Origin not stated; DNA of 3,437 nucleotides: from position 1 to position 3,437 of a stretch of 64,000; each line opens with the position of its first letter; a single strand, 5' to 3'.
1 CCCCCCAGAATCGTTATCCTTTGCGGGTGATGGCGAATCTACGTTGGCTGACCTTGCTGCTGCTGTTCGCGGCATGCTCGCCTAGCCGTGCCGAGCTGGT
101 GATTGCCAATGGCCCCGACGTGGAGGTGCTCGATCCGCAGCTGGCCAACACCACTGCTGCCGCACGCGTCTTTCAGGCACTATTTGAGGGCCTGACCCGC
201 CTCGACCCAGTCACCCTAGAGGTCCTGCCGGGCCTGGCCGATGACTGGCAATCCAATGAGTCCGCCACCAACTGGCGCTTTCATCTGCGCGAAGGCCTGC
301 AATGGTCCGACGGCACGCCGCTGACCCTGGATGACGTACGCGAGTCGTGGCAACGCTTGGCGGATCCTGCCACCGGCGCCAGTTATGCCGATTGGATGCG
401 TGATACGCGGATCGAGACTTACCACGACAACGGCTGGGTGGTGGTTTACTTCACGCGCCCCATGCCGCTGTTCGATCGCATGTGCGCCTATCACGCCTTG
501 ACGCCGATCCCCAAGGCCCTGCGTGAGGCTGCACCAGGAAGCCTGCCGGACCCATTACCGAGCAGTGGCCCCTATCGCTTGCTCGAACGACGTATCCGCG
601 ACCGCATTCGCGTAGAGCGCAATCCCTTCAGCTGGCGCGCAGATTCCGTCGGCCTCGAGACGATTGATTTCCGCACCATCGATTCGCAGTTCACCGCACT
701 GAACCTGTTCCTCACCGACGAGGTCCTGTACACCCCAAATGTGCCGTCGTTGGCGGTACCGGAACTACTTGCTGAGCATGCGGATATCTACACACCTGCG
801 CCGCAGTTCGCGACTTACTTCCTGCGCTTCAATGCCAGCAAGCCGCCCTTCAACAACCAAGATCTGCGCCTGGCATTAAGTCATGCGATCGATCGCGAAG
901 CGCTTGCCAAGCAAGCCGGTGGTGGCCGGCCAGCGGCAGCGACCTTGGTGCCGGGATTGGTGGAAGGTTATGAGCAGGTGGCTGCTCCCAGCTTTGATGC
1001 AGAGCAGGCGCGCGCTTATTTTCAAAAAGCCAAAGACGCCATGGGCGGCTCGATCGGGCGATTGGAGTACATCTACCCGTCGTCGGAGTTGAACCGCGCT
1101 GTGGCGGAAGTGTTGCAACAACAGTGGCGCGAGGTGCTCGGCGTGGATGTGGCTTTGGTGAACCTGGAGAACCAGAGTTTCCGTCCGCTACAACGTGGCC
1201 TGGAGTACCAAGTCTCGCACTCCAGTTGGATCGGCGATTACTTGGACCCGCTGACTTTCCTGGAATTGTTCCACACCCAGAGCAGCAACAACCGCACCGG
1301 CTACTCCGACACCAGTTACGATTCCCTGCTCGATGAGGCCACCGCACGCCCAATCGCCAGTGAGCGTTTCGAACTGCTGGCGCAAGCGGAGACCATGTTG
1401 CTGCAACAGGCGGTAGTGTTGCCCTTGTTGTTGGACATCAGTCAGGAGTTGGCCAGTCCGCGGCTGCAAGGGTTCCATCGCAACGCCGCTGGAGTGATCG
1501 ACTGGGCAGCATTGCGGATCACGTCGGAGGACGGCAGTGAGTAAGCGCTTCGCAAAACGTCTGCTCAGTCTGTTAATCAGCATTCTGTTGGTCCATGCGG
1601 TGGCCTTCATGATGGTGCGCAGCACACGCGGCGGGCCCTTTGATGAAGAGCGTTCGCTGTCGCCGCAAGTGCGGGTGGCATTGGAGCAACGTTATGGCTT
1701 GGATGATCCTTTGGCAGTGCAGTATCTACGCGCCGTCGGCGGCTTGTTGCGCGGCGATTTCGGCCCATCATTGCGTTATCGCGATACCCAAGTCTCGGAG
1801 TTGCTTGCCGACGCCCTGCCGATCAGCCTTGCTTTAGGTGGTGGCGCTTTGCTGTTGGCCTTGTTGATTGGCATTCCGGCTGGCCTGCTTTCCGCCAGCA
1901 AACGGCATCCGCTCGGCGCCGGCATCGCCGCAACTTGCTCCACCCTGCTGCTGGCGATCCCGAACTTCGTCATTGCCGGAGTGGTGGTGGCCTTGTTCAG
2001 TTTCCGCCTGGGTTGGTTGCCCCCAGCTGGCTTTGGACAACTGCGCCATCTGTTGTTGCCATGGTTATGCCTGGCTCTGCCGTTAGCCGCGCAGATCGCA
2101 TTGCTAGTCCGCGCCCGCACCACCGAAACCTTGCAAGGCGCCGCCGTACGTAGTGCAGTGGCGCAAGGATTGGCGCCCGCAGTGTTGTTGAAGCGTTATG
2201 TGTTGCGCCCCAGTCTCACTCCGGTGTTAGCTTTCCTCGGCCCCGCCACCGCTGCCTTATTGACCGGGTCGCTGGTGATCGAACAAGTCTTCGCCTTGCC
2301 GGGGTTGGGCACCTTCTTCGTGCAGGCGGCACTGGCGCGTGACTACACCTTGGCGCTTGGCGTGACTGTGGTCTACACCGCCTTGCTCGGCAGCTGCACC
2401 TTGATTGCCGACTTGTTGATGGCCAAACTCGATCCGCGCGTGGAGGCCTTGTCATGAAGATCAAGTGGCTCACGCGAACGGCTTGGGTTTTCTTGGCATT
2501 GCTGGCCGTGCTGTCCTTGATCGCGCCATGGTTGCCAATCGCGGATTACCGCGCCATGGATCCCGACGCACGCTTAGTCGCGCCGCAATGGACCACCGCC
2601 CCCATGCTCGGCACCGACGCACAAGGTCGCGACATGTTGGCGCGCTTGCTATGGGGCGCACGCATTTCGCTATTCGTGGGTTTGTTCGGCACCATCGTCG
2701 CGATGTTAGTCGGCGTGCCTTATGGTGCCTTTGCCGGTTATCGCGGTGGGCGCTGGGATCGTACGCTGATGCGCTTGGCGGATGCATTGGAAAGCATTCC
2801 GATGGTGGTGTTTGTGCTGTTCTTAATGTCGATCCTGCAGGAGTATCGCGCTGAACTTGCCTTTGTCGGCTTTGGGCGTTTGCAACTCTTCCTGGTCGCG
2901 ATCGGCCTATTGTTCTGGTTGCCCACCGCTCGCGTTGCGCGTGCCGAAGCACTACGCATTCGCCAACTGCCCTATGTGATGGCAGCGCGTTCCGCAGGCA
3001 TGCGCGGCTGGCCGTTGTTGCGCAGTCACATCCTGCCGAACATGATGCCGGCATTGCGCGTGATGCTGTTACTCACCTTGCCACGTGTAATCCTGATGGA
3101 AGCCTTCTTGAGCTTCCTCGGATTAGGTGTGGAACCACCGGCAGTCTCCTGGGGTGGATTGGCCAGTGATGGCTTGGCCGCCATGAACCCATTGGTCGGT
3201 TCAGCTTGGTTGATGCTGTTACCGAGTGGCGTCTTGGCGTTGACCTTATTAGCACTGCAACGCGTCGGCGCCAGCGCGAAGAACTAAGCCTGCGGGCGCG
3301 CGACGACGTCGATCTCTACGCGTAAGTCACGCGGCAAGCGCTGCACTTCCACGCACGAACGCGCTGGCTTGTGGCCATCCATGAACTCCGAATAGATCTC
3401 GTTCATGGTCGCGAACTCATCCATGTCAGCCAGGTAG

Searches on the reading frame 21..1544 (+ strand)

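Call 67: search_protein_families(library=pfam, proteins=[window:21-1544:+], max_evalue=0.001)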
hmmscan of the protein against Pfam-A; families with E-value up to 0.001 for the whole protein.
window:21-1544:+ (507 aa): 1 family
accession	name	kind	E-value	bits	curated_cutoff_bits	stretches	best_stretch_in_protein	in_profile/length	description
PF00496.27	SBP_bac_5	-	1.8e-69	235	32.4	1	67-423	1-366/368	Bacterial extracellular solute-binding proteins, family 5 Middle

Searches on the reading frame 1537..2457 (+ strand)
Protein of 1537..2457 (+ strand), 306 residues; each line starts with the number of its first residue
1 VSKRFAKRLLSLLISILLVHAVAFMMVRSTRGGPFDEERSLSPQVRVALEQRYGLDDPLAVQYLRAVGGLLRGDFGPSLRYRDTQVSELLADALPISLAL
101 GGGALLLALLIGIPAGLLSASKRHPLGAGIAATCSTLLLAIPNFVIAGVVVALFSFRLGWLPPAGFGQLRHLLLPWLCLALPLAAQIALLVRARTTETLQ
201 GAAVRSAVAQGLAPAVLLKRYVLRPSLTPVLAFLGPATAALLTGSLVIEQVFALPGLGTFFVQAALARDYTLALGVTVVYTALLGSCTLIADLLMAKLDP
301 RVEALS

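Call 67: search_protein_families(library=pfam, proteins=[window:1537-2457:+], max_evalue=0.001)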
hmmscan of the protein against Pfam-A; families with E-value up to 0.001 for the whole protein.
window:1537-2457:+ (306 aa): 1 family
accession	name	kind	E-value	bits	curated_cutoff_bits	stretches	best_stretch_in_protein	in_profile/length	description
PF00528.27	BPD_transp_1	-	2.6e-27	96.2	26.4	1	112-303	1-183/184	Binding-protein-dependent transport system inner membrane component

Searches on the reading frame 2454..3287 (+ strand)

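Call 67: search_protein_families(library=pfam, proteins=[window:2454-3287:+], max_evalue=0.001)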
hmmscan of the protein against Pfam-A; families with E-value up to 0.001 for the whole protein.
window:2454-3287:+ (277 aa): 1 family
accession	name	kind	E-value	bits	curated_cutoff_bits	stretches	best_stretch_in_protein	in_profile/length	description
PF00528.27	BPD_transp_1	-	1.4e-24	87.3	26.4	1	87-270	1-176/184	Binding-protein-dependent transport system inner membrane component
